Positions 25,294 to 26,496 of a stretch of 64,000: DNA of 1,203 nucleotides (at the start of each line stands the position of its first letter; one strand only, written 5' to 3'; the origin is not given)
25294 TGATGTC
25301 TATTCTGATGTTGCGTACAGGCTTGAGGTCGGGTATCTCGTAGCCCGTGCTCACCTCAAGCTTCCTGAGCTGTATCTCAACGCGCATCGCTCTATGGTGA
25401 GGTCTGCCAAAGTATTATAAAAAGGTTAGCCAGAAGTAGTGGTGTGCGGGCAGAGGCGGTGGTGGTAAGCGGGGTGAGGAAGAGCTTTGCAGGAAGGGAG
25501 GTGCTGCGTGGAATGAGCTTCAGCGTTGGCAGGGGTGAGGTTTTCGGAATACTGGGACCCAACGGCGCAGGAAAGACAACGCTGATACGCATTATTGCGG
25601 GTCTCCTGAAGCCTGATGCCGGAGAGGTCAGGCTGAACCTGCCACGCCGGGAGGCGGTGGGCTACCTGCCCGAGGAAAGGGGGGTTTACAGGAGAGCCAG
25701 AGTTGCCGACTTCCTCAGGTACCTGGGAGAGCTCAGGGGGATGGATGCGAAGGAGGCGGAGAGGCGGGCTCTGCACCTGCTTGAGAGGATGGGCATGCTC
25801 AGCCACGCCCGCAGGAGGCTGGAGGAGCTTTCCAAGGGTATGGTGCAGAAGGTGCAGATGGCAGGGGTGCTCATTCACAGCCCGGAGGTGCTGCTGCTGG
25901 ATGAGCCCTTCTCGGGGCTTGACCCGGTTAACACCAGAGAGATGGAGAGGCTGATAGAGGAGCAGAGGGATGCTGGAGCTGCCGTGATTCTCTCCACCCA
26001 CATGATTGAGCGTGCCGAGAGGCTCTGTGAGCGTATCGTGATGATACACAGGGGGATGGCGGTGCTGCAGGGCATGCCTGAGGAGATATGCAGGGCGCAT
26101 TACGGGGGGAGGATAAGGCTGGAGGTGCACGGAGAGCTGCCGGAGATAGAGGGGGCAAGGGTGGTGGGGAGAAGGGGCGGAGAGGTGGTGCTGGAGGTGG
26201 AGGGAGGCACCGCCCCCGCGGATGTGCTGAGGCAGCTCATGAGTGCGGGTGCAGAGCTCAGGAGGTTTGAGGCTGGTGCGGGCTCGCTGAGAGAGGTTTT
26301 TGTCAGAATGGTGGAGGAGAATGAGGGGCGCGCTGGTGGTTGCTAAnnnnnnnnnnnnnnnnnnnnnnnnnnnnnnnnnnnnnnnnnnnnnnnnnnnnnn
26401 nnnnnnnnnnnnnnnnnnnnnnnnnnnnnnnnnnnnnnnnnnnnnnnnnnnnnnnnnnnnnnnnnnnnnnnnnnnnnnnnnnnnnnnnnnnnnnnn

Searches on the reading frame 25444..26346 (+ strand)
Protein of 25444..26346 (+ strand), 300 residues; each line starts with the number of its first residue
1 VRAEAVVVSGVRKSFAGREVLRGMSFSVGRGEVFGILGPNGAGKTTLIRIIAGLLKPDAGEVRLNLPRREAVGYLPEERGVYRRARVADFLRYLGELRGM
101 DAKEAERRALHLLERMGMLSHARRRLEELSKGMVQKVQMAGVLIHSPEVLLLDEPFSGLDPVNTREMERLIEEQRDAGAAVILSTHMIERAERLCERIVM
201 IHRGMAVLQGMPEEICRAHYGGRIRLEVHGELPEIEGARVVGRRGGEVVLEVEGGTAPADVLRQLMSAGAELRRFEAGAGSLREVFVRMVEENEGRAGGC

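Call 48: search_protein_families(library=pfam, proteins=[window:25444-26346:+], max_evalue=0.000001)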
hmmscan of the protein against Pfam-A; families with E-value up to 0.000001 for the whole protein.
window:25444-26346:+ (300 aa): 3 families
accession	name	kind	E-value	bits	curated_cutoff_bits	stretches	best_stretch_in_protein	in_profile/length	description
PF00005.33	ABC_tran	-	1.3e-28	100.8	25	1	21-156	1-136/137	ABC transporter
PF13304.12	AAA_21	-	5.2e-14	53.4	27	1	125-186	234-298/304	AAA domain, putative AbiEii toxin, Type IV TA system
PF13732.12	DrrA1-3_C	-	2.7e-09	38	27.4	1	210-290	1-81/81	ATP-binding protein DrrA1-3-like, C-terminal domain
